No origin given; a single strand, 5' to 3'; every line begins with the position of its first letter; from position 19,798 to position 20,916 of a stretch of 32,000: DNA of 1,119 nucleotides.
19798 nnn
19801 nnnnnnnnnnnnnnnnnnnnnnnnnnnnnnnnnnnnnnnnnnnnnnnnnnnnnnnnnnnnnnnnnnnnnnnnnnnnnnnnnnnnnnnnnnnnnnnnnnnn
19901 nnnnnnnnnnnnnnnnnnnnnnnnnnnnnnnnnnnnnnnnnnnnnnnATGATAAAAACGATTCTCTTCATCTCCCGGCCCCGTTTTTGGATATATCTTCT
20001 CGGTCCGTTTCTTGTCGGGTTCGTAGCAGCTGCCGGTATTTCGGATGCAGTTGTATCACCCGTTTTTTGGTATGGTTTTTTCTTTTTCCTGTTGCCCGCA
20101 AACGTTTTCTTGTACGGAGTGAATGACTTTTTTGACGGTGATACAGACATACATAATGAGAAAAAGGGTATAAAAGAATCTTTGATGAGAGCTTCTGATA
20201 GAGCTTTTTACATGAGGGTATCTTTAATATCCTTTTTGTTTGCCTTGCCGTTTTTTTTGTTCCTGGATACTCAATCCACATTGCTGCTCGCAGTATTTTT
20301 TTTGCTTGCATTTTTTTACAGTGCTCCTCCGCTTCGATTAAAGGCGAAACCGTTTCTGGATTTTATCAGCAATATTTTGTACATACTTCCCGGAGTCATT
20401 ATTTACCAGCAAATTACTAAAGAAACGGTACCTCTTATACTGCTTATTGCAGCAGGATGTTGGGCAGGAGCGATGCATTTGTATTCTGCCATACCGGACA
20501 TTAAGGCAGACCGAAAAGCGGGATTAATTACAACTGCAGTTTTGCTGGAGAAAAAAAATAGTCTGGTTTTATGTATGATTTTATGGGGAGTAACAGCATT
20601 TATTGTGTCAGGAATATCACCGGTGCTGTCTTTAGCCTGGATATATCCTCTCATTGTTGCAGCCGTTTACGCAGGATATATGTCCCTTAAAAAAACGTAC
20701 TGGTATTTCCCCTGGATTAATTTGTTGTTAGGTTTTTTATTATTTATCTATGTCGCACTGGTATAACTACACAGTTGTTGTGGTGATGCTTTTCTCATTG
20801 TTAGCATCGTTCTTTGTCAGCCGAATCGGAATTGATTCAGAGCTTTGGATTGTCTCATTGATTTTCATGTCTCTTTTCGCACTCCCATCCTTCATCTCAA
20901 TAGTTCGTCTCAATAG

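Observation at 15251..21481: Photoprotection island: class II photolyase divergent from a translationally coupled carotenoid operon with a lycopene-elongase-like UbiA + CruF-like pair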

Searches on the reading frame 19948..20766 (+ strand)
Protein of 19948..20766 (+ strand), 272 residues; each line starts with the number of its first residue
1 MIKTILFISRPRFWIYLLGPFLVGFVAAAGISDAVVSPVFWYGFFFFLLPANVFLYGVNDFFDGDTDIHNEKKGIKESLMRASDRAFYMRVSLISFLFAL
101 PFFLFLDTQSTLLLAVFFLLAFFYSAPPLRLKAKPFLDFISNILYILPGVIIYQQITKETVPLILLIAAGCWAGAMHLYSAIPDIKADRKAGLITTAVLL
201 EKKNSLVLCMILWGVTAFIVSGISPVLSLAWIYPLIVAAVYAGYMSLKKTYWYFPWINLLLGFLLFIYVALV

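Call 10: search_protein_families(library=pfam, proteins=[window:19948-20763:+], max_evalue=0.01)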
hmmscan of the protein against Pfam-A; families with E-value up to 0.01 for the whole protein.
window:19948-20763:+ (272 aa): 1 family
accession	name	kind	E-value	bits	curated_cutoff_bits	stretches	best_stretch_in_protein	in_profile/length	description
PF01040.23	UbiA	-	3e-21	76.3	34.2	1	18-245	2-228/250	UbiA prenyltransferase family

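Call 11: search_protein_families(library=ncbifam, proteins=[window:19948-20763:+], max_evalue=0.01)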
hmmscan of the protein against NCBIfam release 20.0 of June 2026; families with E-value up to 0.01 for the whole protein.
window:19948-20763:+ (272 aa): 12 families
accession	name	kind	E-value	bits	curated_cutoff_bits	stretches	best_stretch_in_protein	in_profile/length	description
NF009516.0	PRK12875.1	equivalog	1.5e-83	280.3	205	1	4-268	19-284/292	prenyltransferase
NF010119.0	PRK13595.1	equivalog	2.1e-34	119.3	248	1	2-231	12-240/292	prenyltransferase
NF009608.0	PRK13105.1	equivalog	3.7e-30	105.1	217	1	1-266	8-282/291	prenyltransferase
TIGR01476.1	chlor_syn_BchG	subfamily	4.8e-09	36.1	212.3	1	57-242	56-243/283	(bacterio)chlorophyll synthase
NF005742.0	PRK07566.1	equivalog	1.1e-07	31.3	313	1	5-250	31-279/315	chlorophyll synthase ChlG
NF004751.0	PRK06080.1-3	equivalog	1.2e-06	28.4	264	1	155-236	169-250/296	1,4-dihydroxy-2-naphthoate polyprenyltransferase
NF004749.0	PRK06080.1-1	equivalog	4.2e-05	22.8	277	1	59-235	74-258/311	1,4-dihydroxy-2-naphthoate polyprenyltransferase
NF009609.0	PRK13106.1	equivalog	0.00014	21.3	349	1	159-242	176-256/301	prenyltransferase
TIGR00751.1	menA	equivalog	0.00018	21.1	102.15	1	154-237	158-242/284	1,4-dihydroxy-2-naphthoate octaprenyltransferase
TIGR01474.1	ubiA_proteo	equivalog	0.0017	17.9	275.45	1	10-245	12-247/282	4-hydroxybenzoate octaprenyltransferase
TIGR01475.1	ubiA_other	subfamily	0.0047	16.4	180.8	0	92-236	90-237/282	UbiA-like polyprenyltransferase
NF009524.0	PRK12886.1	equivalog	0.0063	15.9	387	0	39-240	44-242/291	prenyltransferase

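Call 16: find_encoding_contigs(protein=window:19948-20766:+, flank=10000, max_places=6)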
Protein window:19948-20766:+ (272 aa): no gene with exactly this product is on record in the collection.

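Call 17: find_homologous_proteins(query=window:19948-20763:+)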
Query window:19948-20763:+ (272 aa): 1386 proteins with E <= 0.001 among 8000 candidates; the best 120 are listed.
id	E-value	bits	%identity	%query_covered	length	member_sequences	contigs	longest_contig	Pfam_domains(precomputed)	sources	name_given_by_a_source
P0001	7.4e-171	585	100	100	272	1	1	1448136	PF01040.24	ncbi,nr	ncbi:prenyltransferase [Candidatus Roizmanbacteria bacterium]|nr:MAG: prenyltransferase [Candidatus 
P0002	3.4e-113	396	66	100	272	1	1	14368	PF01040.24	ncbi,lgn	-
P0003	2.2e-111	390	65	100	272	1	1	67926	PF01040.24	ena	-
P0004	8.9e-110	385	63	100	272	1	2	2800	PF01040.24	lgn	-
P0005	1.5e-108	381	65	96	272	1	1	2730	PF01040.24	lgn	-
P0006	7.6e-107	375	62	100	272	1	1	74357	PF01040.24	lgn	-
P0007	9.3e-82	293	52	99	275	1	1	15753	PF01040.24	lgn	-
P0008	2.1e-76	276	52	97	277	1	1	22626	PF01040.24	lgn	-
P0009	1.4e-72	263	51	99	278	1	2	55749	PF01040.24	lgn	-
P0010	1.1e-71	260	48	97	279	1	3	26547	PF01040.24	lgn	-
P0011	2.4e-71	259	49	99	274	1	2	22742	PF01040.24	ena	-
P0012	3.1e-71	259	49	96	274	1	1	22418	PF01040.24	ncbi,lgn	ncbi:MAG: prenyltransferase [Weeksellaceae bacterium]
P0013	1.6e-70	256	47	99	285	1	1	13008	PF01040.24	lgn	-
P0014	3.1e-70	255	49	96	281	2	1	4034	PF01040.24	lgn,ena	-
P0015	6.3e-70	254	51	98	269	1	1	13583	PF01040.24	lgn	-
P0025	1.3e-67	247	48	96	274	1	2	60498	PF01040.24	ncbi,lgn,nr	ncbi:prenyltransferase [Candidatus Woesebacteria bacterium]|nr:prenyltransferase [Candidatus Woeseba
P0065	7.9e-62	228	46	99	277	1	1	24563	PF01040.24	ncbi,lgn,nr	ncbi:prenyltransferase [Candidatus Woesearchaeota archaeon]|nr:prenyltransferase [Candidatus Woesear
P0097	2.0e-59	220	43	99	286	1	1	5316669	PF01040.24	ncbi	-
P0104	5.9e-59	218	44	97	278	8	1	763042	PF01040.24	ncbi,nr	ncbi:prenyltransferase [Halobellus sp. Atlit-31R]|nr:prenyltransferase [Halobellus sp. Atlit-31R]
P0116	3.7e-58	216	44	96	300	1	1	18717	PF01040.24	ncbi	ncbi:MAG: prenyltransferase [Halococcoides sp.]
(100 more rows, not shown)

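Call 18: find_encoding_contigs(protein=P0001, flank=10000, max_places=3)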
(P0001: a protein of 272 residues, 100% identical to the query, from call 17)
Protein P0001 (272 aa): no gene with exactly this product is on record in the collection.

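Call 19: find_encoding_contigs(protein=P0003, flank=10000, max_places=3)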
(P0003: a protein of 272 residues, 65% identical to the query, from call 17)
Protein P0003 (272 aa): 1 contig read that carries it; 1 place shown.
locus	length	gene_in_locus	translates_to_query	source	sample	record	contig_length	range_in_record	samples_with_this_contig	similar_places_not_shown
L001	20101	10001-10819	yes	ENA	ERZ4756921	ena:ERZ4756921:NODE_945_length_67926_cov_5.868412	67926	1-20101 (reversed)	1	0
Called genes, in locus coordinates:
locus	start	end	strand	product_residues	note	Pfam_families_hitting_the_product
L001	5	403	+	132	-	-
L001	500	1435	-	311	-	PF00892:EamA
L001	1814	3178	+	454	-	-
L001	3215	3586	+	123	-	-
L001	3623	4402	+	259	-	PF00702:Hydrolase (faint), PF05116:S6PP, PF08282:Hydrolase_3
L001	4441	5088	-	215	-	-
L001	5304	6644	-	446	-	PF00875:DNA_photolyase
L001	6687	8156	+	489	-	PF00070:Pyr_redox (faint), PF00890:FAD_binding_2 (weak), PF01266:DAO (weak), PF01593:Amino_oxidase, PF03486:HI0933_like (faint), PF07992:Pyr_redox_2 (faint), PF12831:FAD_oxidored (faint), PF13450:NAD_binding_8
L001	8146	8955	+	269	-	PF00494:SQS_PSY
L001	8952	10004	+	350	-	PF00348:polyprenyl_synt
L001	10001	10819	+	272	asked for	PF01040:UbiA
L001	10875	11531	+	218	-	PF04240:Caroten_synth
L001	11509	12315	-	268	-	PF01966:HD (weak)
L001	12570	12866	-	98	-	PF16367:RRM_7 (weak), PF00076:RRM_1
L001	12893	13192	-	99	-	PF00076:RRM_1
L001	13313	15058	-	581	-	PF02683:DsbD_TM, PF00578:AhpC-TSA, PF08534:Redoxin, PF13905:Thioredoxin_8, PF17991:Thioredoxin_10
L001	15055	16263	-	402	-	PF02412:TSP_3 (weak)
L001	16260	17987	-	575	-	PF10101:DUF2339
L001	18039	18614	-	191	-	PF00717:Peptidase_S24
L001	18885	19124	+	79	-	-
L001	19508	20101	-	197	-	?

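Call 20: find_encoding_contigs(protein=P0006, flank=10000, max_places=3)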
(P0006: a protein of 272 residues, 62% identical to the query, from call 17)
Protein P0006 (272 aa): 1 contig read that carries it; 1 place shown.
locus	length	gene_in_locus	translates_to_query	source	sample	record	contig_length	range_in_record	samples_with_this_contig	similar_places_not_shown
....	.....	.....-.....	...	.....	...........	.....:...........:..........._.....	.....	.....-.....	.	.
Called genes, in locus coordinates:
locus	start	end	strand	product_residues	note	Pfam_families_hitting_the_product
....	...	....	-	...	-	-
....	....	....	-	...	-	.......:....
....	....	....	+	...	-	-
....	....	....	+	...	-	-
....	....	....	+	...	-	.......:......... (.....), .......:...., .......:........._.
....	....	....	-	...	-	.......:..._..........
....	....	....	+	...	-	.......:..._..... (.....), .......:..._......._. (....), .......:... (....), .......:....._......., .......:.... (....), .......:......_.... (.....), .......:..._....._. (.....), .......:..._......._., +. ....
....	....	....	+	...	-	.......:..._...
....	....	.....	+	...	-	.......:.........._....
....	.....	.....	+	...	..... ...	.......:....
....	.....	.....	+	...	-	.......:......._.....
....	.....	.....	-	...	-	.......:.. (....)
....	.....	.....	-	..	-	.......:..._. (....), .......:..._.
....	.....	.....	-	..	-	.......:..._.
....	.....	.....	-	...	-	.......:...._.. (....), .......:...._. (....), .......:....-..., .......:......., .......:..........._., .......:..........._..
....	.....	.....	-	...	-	-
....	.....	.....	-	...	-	-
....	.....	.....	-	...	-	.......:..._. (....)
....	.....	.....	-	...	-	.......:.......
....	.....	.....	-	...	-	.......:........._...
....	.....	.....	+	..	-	-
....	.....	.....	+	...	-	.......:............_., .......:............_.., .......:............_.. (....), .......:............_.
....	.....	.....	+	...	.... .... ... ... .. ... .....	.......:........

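Call 21: find_encoding_contigs(protein=P0002, flank=10000, max_places=3)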
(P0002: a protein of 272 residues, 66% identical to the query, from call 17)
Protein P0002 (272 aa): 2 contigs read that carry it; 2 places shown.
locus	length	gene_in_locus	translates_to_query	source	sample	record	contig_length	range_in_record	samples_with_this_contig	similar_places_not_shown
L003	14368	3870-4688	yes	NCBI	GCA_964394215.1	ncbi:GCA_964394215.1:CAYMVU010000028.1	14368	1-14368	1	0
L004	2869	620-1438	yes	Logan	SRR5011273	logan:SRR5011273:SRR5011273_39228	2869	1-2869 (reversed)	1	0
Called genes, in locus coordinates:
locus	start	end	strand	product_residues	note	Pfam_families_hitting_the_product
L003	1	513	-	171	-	?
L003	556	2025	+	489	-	PF00070:Pyr_redox (faint), PF00890:FAD_binding_2 (faint), PF01266:DAO (weak), PF01593:Amino_oxidase, PF03486:HI0933_like (faint), PF07992:Pyr_redox_2 (faint), PF12831:FAD_oxidored (faint), PF13450:NAD_binding_8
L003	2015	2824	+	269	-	PF00494:SQS_PSY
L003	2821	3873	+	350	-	PF00348:polyprenyl_synt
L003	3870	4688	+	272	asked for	PF01040:UbiA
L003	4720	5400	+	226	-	PF04240:Caroten_synth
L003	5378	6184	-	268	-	PF01966:HD (weak)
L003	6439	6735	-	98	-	PF16367:RRM_7 (weak), PF00076:RRM_1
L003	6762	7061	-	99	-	PF00076:RRM_1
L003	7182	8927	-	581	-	PF02683:DsbD_TM, PF13386:DsbD_2 (weak), PF08534:Redoxin, PF00578:AhpC-TSA, PF13905:Thioredoxin_8, PF17991:Thioredoxin_10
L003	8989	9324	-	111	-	-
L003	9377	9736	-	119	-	-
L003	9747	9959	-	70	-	PF13545:HTH_Crp_2 (faint), PF24250:HVO_2718 (weak), PF12844:HTH_19, PF13560:HTH_31, PF01381:HTH_3, PF13443:HTH_26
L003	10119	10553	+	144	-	PF03734:YkuD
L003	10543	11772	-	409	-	PF02412:TSP_3 (weak)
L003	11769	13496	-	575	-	PF10101:DUF2339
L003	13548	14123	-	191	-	PF00717:Peptidase_S24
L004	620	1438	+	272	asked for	PF01040:UbiA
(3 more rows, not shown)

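Call 30: find_encoding_contigs(protein=P0104, flank=5000, max_places=1)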
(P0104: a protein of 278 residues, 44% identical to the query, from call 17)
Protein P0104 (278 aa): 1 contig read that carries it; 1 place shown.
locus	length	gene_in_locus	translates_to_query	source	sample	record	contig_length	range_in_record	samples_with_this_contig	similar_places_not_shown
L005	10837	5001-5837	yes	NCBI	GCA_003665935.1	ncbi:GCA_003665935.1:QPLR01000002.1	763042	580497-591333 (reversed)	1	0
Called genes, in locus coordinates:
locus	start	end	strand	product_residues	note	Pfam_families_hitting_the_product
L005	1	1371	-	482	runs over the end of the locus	PF03845:Spore_permease (faint), PF13520:AA_permease_2, PF00324:AA_permease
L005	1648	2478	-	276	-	-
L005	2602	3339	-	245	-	PF00106:adh_short, PF08659:KR (weak), PF13561:adh_short_C2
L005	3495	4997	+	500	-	PF00070:Pyr_redox (weak), PF00890:FAD_binding_2 (weak), PF01266:DAO, PF07992:Pyr_redox_2 (weak), PF12831:FAD_oxidored, PF01593:Amino_oxidase, PF13450:NAD_binding_8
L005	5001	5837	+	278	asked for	PF01040:UbiA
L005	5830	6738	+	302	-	PF04240:Caroten_synth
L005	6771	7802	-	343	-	PF00494:SQS_PSY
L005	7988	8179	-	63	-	PF28087:HVO_2523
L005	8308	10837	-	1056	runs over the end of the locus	PF00317:Ribonuc_red_lgN, PF02867:Ribonuc_red_lgC, PF12637:TSCPD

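Call 31: find_encoding_contigs(protein=P0025, flank=6000, max_places=1)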
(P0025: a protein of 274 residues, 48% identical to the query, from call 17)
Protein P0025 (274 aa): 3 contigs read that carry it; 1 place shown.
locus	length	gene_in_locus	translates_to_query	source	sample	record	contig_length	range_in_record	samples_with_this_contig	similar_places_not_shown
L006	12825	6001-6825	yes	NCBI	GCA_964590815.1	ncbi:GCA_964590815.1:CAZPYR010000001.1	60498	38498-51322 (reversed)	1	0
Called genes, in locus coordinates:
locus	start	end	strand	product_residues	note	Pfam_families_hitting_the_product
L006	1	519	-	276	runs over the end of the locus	-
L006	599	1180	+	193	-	PF00440:TetR_N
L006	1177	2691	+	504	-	PF00890:FAD_binding_2 (weak), PF01266:DAO (weak), PF01593:Amino_oxidase, PF03486:HI0933_like (weak), PF06100:MCRA (faint), PF07992:Pyr_redox_2 (faint), PF12831:FAD_oxidored (faint), PF13450:NAD_binding_8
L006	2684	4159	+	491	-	PF01266:DAO (faint), PF01593:Amino_oxidase, PF03486:HI0933_like (faint), PF06100:MCRA (faint), PF07992:Pyr_redox_2 (weak), PF12831:FAD_oxidored (faint), PF13450:NAD_binding_8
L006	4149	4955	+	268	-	PF00494:SQS_PSY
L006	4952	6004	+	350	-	PF00348:polyprenyl_synt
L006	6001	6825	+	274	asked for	PF01040:UbiA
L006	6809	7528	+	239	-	PF00535:Glycos_transf_2, PF10111:Glyco_tranf_2_2, PF13641:Glyco_tranf_2_3 (faint)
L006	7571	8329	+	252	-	PF00106:adh_short, PF08659:KR, PF23441:SDR (weak), PF01370:Epimerase (faint), PF13561:adh_short_C2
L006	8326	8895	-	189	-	PF02545:Maf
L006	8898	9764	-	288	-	PF12705:PDDEXK_1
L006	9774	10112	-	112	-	-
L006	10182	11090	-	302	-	-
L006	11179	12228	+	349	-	PF01738:DLH (faint), PF20434:BD-FAE (faint), PF00561:Abhydrolase_1, PF12146:Hydrolase_4, PF12697:Abhydrolase_6 (weak), PF00326:Peptidase_S9, PF08840:BAAT_C (weak)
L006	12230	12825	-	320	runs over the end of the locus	PF17125:Methyltr_RsmF_N (faint), PF01189:Methyltr_RsmB-F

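Call 32: find_encoding_contigs(protein=P0065, flank=6000, max_places=1)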
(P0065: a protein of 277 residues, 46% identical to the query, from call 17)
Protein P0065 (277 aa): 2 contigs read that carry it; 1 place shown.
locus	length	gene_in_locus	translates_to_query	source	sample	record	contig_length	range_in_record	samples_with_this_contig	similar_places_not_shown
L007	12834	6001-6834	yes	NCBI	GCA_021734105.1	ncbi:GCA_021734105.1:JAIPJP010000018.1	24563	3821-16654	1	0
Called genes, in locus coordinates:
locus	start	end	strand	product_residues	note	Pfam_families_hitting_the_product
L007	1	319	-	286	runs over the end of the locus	PF01734:Patatin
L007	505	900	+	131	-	-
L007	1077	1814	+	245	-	PF05375:Pacifastin_I (faint)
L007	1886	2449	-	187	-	PF03352:Adenine_glyco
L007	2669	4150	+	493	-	PF00070:Pyr_redox (faint), PF00890:FAD_binding_2 (faint), PF01266:DAO (weak), PF01593:Amino_oxidase, PF07992:Pyr_redox_2 (faint), PF13450:NAD_binding_8, PF01266:DAO (weak)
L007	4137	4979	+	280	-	PF00494:SQS_PSY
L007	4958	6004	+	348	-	PF00348:polyprenyl_synt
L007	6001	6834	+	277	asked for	PF01040:UbiA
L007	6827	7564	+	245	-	PF04240:Caroten_synth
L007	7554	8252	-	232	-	PF14947:HTH_45 (weak), PF00293:NUDIX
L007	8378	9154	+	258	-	-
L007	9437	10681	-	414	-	PF02403:Seryl_tRNA_N, PF00587:tRNA-synt_2b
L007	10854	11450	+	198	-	-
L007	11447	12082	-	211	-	-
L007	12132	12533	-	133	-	PF03692:CxxCxxCC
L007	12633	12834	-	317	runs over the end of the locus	PF00924:MS_channel_2nd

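Call 39: search_protein_families(library=ncbifam, proteins=[P0104, P0116, P0065, P0025, P0012, P0097], max_evalue=1e-10)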
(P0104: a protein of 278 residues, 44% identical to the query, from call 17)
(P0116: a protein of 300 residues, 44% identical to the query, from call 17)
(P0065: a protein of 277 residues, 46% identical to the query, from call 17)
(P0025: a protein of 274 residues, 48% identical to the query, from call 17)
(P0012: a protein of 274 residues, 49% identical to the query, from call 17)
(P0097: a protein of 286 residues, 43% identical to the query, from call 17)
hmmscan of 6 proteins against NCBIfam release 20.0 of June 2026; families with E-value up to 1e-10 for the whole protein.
P0104 (278 aa): 4 families
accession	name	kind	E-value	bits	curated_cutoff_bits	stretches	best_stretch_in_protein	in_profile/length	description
NF009516.0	PRK12875.1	equivalog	2e-135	450.5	205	1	4-277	16-291/292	prenyltransferase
NF010119.0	PRK13595.1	equivalog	9.9e-40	136.8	248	1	4-246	11-255/292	prenyltransferase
NF009608.0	PRK13105.1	equivalog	1.2e-35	123.1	217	1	4-269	8-283/291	prenyltransferase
NF009525.0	PRK12887.1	equivalog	1.5e-12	47.5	226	1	51-241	63-269/310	homogentisate phytyltransferase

P0116 (300 aa): 4 families
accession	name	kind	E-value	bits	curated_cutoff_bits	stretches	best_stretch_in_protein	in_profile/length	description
NF009516.0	PRK12875.1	equivalog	5.3e-126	419.6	205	1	7-292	5-290/292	prenyltransferase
NF010119.0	PRK13595.1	equivalog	2.2e-39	135.7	248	1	19-268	12-260/292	prenyltransferase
NF009608.0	PRK13105.1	equivalog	5.2e-35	121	217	1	20-290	10-288/291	prenyltransferase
NF009525.0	PRK12887.1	equivalog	2.4e-12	46.8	226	1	63-272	61-273/310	homogentisate phytyltransferase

P0065 (277 aa): 5 families
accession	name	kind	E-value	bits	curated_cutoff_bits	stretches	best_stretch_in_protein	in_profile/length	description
NF009516.0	PRK12875.1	equivalog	4.7e-93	311.5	205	1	3-274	17-285/292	prenyltransferase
NF010119.0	PRK13595.1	equivalog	5.5e-37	127.8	248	1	2-266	11-277/292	prenyltransferase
NF009608.0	PRK13105.1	equivalog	1.3e-28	100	217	1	3-235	9-240/291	prenyltransferase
NF041585.1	MqnP_Cj_Hp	exception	3.6e-12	46.4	375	1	42-271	40-274/281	menaquinone biosynthesis prenyltransferase MqnP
NF009515.0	PRK12874.1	equivalog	4.2e-11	42.7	392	1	43-272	48-282/291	4-hydroxybenzoate polyprenyltransferase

P0025 (274 aa): 5 families
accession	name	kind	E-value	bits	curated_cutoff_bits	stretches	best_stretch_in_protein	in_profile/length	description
NF009516.0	PRK12875.1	equivalog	1.9e-84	283.2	205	1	4-271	17-285/292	prenyltransferase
NF009608.0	PRK13105.1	equivalog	7.5e-35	120.5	217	1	5-240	10-246/291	prenyltransferase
NF010119.0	PRK13595.1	equivalog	3.1e-33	115.5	248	1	7-244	15-250/292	prenyltransferase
NF009525.0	PRK12887.1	equivalog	4.3e-13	49.3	226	1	42-255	52-273/310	homogentisate phytyltransferase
TIGR01475.1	ubiA_other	subfamily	3.8e-11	43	180.8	1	52-250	47-249/282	UbiA-like polyprenyltransferase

P0012 (274 aa): 4 families
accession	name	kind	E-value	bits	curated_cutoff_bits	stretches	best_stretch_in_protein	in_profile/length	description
NF009516.0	PRK12875.1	equivalog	1.1e-83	280.7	205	1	3-272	16-286/292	prenyltransferase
NF010119.0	PRK13595.1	equivalog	2e-33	116.2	248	1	4-229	12-236/292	prenyltransferase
NF009608.0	PRK13105.1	equivalog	7.5e-31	107.3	217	1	2-227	7-233/291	prenyltransferase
NF009525.0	PRK12887.1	equivalog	1.7e-13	50.6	226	1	48-240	61-261/310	homogentisate phytyltransferase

P0097 (286 aa): 4 families
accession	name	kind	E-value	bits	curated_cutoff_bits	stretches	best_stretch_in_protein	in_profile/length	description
NF009516.0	PRK12875.1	equivalog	9.1e-88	294.1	205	1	9-278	16-281/292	prenyltransferase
NF010119.0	PRK13595.1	equivalog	1.4e-41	142.9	248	1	8-230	10-229/292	prenyltransferase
NF009608.0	PRK13105.1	equivalog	7.7e-37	127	217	1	30-244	25-241/291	prenyltransferase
NF009525.0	PRK12887.1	equivalog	3.3e-14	52.9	226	1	53-232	60-244/310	homogentisate phytyltransferase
